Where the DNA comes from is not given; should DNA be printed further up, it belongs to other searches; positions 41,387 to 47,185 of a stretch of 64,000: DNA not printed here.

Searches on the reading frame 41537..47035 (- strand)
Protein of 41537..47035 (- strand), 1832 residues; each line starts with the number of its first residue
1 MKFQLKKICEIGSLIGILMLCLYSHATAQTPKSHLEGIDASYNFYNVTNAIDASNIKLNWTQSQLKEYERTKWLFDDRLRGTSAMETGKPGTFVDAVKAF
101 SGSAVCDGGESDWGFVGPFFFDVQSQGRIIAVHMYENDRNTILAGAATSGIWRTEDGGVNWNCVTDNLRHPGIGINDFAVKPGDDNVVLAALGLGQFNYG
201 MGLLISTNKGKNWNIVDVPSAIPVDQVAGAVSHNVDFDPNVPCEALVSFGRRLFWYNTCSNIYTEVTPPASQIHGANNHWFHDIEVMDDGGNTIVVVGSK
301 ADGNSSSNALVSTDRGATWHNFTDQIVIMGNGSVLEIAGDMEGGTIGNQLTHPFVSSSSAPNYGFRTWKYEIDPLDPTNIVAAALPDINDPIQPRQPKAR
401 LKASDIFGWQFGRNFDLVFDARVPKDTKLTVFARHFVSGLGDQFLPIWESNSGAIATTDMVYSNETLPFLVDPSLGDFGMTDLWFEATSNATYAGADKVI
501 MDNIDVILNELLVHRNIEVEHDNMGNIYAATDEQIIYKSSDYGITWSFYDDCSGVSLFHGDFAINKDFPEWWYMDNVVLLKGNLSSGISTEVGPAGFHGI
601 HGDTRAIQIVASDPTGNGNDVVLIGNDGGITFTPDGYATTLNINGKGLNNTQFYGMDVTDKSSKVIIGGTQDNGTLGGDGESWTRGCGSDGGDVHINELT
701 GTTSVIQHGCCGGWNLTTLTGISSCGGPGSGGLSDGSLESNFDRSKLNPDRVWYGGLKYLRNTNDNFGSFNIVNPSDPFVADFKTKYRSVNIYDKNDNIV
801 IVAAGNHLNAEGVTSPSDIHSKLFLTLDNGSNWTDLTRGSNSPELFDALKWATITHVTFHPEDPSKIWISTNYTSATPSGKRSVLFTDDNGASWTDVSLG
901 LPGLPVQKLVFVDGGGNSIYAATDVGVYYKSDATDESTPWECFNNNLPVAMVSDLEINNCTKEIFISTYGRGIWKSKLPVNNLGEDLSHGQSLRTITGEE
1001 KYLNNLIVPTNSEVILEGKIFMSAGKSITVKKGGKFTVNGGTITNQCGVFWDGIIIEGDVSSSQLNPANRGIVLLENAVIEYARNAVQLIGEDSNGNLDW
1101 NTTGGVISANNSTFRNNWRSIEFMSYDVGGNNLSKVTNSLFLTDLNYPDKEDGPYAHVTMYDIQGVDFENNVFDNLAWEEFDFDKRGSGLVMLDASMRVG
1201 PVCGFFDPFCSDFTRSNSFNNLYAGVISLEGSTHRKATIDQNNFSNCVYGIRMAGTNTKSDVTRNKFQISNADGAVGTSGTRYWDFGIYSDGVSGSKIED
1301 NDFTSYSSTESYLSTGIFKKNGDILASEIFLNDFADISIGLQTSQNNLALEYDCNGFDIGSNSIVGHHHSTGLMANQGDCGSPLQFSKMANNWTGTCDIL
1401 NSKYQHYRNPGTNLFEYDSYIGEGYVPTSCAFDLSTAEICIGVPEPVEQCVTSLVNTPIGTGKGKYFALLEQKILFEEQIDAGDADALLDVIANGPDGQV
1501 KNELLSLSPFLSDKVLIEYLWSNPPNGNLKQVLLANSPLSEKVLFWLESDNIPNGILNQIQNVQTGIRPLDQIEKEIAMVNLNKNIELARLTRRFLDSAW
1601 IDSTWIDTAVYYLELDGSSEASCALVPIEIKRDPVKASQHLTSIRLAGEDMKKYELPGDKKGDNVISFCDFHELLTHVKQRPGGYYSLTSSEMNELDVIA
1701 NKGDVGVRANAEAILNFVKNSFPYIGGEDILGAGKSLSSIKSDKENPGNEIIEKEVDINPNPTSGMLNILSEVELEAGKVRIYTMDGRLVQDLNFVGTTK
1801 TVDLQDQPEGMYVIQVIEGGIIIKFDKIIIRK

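Call 66: search_protein_families(library=pfam, proteins=[window:41537-47035:-], max_evalue=0.0001)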
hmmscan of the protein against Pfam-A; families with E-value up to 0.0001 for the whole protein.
window:41537-47035:- (1832 aa): 2 families
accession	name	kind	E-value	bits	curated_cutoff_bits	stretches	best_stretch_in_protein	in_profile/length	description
PF15902.12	Sortilin-Vps10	-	1.6e-11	44.1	33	0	818-897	43-112/446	Sortilin, neurotensin receptor 3,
PF18962.6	Por_Secre_tail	-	5.3e-11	43.1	27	1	1758-1830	1-75/75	Secretion system C-terminal sorting domain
